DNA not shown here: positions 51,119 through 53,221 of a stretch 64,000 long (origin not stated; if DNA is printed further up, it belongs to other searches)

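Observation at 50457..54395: rsmA-OMP-lipoprotein-methyltransferase module with stop/start overlaps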

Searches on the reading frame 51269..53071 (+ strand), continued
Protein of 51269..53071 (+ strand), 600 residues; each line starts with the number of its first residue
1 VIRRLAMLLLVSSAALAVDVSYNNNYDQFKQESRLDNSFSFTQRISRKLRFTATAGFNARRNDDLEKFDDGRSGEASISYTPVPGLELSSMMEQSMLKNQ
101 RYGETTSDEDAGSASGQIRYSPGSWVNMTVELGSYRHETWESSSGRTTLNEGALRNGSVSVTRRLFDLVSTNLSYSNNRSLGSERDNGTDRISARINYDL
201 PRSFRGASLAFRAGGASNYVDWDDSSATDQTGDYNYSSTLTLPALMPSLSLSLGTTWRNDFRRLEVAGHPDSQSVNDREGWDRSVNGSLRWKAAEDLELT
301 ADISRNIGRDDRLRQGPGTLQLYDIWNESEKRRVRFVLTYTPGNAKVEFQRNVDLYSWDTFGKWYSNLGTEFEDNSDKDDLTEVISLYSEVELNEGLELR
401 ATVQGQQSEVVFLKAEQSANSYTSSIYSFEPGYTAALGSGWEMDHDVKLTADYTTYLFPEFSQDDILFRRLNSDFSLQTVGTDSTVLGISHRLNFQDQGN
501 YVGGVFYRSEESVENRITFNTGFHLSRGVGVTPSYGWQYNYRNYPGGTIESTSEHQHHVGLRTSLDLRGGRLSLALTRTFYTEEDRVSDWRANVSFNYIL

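Call 46: find_encoding_contigs(protein=P0045, flank=8000, max_places=2)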
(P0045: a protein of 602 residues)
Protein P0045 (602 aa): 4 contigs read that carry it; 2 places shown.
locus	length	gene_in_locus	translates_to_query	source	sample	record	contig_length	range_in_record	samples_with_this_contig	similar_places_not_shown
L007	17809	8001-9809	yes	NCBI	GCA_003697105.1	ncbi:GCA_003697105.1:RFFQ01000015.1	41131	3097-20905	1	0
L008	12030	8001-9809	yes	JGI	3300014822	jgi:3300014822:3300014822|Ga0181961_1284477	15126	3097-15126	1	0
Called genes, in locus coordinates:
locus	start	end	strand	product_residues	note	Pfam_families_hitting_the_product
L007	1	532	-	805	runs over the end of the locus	PF08487:VIT, PF00092:VWA, PF13768:VWA_3, PF13519:VWA_2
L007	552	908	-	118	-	PF09996:DUF2237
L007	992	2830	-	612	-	PF13941:MutL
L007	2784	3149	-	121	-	-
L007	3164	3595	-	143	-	-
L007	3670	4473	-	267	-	PF00950:ABC-3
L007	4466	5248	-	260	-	PF00005:ABC_tran, PF13304:AAA_21 (faint)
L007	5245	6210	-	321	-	PF01297:ZnuA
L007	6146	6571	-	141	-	PF01475:FUR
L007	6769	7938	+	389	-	PF00155:Aminotran_1_2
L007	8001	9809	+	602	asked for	-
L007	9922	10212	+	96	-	-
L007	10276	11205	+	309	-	PF17773:UPF0176_N, PF00581:Rhodanese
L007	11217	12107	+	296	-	PF12836:HHH_3, PF11736:DUF3299 (weak)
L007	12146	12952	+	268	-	PF00795:CN_hydrolase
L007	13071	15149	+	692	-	PF00072:Response_reg, PF00989:PAS, PF08448:PAS_4, PF00512:HisKA, PF02518:HATPase_c, PF01590:GAF, PF13185:GAF_2, PF13492:GAF_3, +1 more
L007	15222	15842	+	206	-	PF05036:SPOR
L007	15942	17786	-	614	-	PF13860:FlgD_ig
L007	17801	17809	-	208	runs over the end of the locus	-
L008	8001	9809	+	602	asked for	-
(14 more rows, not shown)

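Call 47: find_encoding_contigs(protein=P0133, flank=8000, max_places=2)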
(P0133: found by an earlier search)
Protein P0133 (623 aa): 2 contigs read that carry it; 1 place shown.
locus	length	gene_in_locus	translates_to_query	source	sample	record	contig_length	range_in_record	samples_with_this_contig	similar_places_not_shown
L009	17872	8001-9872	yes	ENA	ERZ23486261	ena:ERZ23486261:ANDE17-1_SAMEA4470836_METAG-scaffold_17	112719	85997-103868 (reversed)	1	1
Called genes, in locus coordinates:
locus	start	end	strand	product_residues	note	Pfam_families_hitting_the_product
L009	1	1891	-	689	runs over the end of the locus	PF00009:GTP_EFTU, PF03144:GTP_EFTU_D2, PF22042:EF-G_D2, PF14492:EFG_III, PF16658:RF3_C (weak), PF03764:EFG_IV, PF00679:EFG_C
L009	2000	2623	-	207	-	PF01121:CoaE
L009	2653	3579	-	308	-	PF13485:Peptidase_MA_2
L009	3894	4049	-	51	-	-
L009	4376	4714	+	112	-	PF12844:HTH_19, PF13560:HTH_31, PF01381:HTH_3, PF13443:HTH_26 (weak)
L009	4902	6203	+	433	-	PF03446:NAD_binding_2, PF03721:UDPG_MGDP_dh_N, PF00984:UDPG_MGDP_dh, PF03720:UDPG_MGDP_dh_C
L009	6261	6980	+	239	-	PF00149:Metallophos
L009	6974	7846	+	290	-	PF00398:RrnaAD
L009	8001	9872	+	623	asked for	PF13505:OMP_b-brl (faint)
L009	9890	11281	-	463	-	PF02878:PGM_PMM_I, PF02879:PGM_PMM_II, PF02880:PGM_PMM_III, PF00408:PGM_PMM_IV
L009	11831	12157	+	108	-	PF14076:DUF4258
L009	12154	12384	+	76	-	-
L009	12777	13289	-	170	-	PF04390:LptE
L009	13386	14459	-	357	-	PF01008:IF-2B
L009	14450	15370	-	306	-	PF00294:PfkB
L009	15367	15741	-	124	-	PF02410:RsfS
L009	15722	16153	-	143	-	PF13399:LytR_C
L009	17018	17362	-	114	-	-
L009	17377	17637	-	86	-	-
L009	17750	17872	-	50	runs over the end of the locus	-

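Call 48: find_encoding_contigs(protein=P0047, flank=8000, max_places=2)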
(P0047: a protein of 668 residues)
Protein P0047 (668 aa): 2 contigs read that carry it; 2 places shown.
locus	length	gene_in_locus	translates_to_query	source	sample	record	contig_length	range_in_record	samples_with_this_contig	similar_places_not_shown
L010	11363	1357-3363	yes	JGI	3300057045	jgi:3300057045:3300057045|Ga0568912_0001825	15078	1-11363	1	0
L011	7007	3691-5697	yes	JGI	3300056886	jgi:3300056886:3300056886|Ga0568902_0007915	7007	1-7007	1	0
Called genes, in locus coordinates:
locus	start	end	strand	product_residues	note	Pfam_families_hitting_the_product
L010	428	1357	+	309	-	PF00398:RrnaAD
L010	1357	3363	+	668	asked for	-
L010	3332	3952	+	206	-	-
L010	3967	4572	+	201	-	-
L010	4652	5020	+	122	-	-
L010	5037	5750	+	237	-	PF03740:PdxJ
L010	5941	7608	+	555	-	PF21760:SecD_1st, PF22599:SecDF_P1_head, PF02355:SecD_SecF_C, PF03176:MMPL (weak)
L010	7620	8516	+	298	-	PF02355:SecD_SecF_C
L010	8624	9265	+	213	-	-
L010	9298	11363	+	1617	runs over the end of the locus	PF08448:PAS_4 (faint), PF00672:HAMP, PF00989:PAS (weak), PF13426:PAS_9 (faint), PF00512:HisKA (weak), PF02518:HATPase_c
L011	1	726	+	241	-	?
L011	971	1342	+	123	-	PF17319:DUF5362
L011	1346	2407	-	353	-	-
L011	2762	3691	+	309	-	PF00398:RrnaAD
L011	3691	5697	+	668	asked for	-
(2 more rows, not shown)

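Call 60: find_related_loci(query=A1, collection=genome_contigs, flank=10000)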
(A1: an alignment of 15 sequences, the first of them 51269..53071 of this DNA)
Query A1 (600 aa) in genome_contigs; peptide patterns used: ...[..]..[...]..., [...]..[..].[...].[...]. (x = any residue, [..] = any of these).
121 stretches matched a pattern; 36 encode a relative of the query (tblastn E <= 1e-3); 36 distinct loci.
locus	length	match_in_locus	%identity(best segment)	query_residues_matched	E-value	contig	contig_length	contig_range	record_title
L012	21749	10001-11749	86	18-600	0e+0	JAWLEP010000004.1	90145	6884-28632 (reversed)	MAG: Candidatus Fermentibacteraceae bacterium isolate 20BLK6-1.bin.67 NODE_107_length_90145_cov_50.415832, whole genome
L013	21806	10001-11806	45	4-599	1e-161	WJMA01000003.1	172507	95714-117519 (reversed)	MAG: Candidatus Fermentibacteria bacterium isolate Bin_206 k141_117364, whole genome shotgun sequence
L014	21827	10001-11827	42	3-600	2e-150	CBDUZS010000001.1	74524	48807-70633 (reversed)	MAG TPA_asm: uncultured bacterium isolate SRR22302363_binner123_Refined_18 genome assembly, contig: ERZ25749332.25, whol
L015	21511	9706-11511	40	4-600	3e-142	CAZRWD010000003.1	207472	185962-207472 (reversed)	MAG TPA_asm: uncultured bacterium isolate binchicken_co26_181 genome assembly, contig: NODE_47_length_207472_cov_173.388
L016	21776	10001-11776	39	14-598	6e-140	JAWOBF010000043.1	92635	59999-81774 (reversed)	MAG: Candidatus Aegiribacteria sp. isolate BLK3-3.bin.115 k191_1822566, whole genome shotgun sequence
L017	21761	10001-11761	40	17-599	4e-140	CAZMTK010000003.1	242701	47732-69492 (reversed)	MAG TPA_asm: uncultured bacterium isolate binchicken_co27_46 genome assembly, contig: NODE_41_length_242701_cov_56.23554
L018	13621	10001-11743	41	19-598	4e-139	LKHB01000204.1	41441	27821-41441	MAG: Candidatus Fermentibacter daniensis isolate Dam_1 contig6, whole genome shotgun sequence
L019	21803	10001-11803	39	5-598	9e-138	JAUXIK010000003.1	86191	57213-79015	MAG: Candidatus Aegiribacteria sp. isolate CSMAG_2979 CSMAG_2979_k119_248677_length_86191_cov_10.0000, whole genome shot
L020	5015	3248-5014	40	1-580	4e-138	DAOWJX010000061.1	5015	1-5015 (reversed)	MAG TPA_asm: Candidatus Aegiribacteria sp. isolate CSMAG_2080 CSMAG_2080_k141_4770711_length_5015_cov_11.0000, whole gen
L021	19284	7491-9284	39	7-598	1e-136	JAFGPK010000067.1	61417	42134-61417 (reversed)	MAG: Candidatus Fermentibacteraceae bacterium isolate Zod_Metabat.684 k87_3226295, whole genome shotgun sequence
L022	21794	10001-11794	39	7-598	1e-136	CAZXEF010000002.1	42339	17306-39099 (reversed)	MAG TPA_asm: uncultured bacterium isolate binchicken_co129_934 genome assembly, contig: NODE_2221_length_42339_cov_5.515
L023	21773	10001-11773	40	15-598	3e-136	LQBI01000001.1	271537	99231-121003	MAG: Candidatus Aegiribacteria sp. MLS_C scaffold_0, whole genome shotgun sequence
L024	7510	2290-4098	39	3-598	2e-136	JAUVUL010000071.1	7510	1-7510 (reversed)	MAG: Candidatus Aegiribacteria sp. isolate CSMAG_791 CSMAG_791_k141_458749_length_7510_cov_11.3733, whole genome shotgun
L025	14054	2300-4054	39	19-599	2e-135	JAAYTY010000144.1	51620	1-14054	MAG: Candidatus Fermentibacteria bacterium isolate AS27yjCOA_107 141919_AS27, whole genome shotgun sequence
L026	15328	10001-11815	39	2-598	4e-135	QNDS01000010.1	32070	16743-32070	MAG: Candidatus Fermentibacteria bacterium isolate B22_G4 B22_Guay4_scaffold_00487, whole genome shotgun sequence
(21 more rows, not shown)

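Call 62: list_cluster_members(proteins=[P0046, P0048, P0049, P0052, P0053, P0054, P0055, P0056, P0060, P0067])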
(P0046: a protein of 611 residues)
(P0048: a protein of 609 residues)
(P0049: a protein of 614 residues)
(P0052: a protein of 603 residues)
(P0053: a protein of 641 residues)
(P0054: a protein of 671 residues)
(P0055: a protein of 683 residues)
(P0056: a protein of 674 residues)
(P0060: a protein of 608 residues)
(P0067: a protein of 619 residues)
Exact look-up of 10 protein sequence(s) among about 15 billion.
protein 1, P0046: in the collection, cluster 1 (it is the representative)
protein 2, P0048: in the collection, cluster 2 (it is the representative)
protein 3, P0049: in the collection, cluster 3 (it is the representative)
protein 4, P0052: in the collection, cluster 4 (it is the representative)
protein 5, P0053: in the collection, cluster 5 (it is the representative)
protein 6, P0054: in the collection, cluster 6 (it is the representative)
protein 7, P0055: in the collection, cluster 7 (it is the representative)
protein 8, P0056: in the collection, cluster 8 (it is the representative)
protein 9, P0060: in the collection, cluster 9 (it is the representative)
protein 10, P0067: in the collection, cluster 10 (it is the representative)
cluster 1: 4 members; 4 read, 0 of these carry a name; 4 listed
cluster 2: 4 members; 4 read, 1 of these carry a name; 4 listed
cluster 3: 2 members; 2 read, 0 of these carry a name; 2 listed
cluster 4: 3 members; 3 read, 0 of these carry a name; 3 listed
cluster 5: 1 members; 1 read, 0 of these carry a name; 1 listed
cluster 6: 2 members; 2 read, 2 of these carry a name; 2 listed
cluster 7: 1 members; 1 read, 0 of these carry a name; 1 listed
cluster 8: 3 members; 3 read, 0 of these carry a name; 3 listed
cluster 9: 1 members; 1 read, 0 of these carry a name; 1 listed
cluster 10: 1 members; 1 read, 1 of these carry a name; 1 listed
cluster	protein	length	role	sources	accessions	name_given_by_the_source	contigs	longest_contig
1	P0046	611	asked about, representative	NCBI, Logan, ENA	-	-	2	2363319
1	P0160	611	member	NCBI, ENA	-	-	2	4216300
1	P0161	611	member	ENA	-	-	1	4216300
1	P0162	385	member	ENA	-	-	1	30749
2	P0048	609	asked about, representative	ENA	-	-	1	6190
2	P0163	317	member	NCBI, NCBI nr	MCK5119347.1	MAG: hypothetical protein KAQ78_07180, partial [Candidatus Latescibacteria bacterium] | hypothetical protein [Candidatus Latescibacterota bacterium]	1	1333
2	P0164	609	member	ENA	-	-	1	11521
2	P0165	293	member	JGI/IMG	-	-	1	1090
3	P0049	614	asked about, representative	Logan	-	-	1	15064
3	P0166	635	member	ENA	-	-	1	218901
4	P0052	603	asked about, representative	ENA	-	-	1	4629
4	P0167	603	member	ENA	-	-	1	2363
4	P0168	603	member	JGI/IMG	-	-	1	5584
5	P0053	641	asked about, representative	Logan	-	-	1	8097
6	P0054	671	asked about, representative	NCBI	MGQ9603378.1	MAG: hypothetical protein ACUVUU_04120 [bacterium]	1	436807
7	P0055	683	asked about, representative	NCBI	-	-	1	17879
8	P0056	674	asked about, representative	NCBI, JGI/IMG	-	-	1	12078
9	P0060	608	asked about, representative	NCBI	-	-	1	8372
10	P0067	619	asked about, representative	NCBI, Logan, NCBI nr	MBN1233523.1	MAG: hypothetical protein JXA60_09245 [Candidatus Coatesbacteria bacterium] | hypothetical protein [Candidatus Coatesbacteria bacterium]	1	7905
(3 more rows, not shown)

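Call 65: find_encoding_contigs(protein=P0160, flank=10000, max_places=2)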
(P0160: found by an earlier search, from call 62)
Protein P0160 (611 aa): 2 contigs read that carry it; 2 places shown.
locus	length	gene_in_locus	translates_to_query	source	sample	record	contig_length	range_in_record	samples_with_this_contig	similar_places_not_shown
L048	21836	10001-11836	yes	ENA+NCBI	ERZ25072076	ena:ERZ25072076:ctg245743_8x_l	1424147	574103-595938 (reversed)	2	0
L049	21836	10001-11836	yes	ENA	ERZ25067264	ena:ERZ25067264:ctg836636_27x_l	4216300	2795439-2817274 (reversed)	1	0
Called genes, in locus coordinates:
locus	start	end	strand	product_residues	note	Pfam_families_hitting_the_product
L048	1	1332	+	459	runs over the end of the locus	PF14238:DUF4340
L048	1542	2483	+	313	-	PF02492:cobW, PF07683:CobW_C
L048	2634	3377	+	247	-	PF00814:TsaD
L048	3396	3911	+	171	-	PF00583:Acetyltransf_1, PF13673:Acetyltransf_10, PF13508:Acetyltransf_7, PF08445:FR47 (weak)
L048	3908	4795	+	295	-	PF01039:Carboxyl_trans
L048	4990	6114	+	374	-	PF13177:DNA_pol3_delta2, PF09115:DNApol3-delta_C (faint)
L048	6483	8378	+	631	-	PF00133:tRNA-synt_1 (weak), PF01406:tRNA-synt_1e (faint), PF09334:tRNA-synt_1g, PF00133:tRNA-synt_1, PF01588:tRNA_bind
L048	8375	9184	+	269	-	PF01026:TatD_DNase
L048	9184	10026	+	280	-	PF00398:RrnaAD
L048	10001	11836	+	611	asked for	-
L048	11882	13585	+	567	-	PF01368:DHH, PF02272:DHHA1, PF17768:RecJ_OB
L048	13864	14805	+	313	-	PF01063:Aminotran_4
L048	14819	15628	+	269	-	PF03446:NAD_binding_2 (weak), PF03807:F420_oxidored, PF14748:P5CR_dimer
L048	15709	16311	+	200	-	PF00117:GATase, PF07685:GATase_3, PF07722:Peptidase_C26 (faint)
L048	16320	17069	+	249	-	PF00977:His_biosynth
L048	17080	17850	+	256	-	PF00977:His_biosynth, PF02581:TMP-TENI (faint), PF01207:Dus (faint), PF03060:NMO (faint)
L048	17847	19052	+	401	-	PF00696:AA_kinase, PF01472:PUA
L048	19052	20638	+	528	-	PF22694:CtpB_N-like (weak), PF00595:PDZ (weak), PF13180:PDZ_2, PF17820:PDZ_6, PF03572:Peptidase_S41, PF28547:CHD_PDZ-protease (faint)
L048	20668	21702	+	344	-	PF03417:AAT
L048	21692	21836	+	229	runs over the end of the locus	PF04127:DFP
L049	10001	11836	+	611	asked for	-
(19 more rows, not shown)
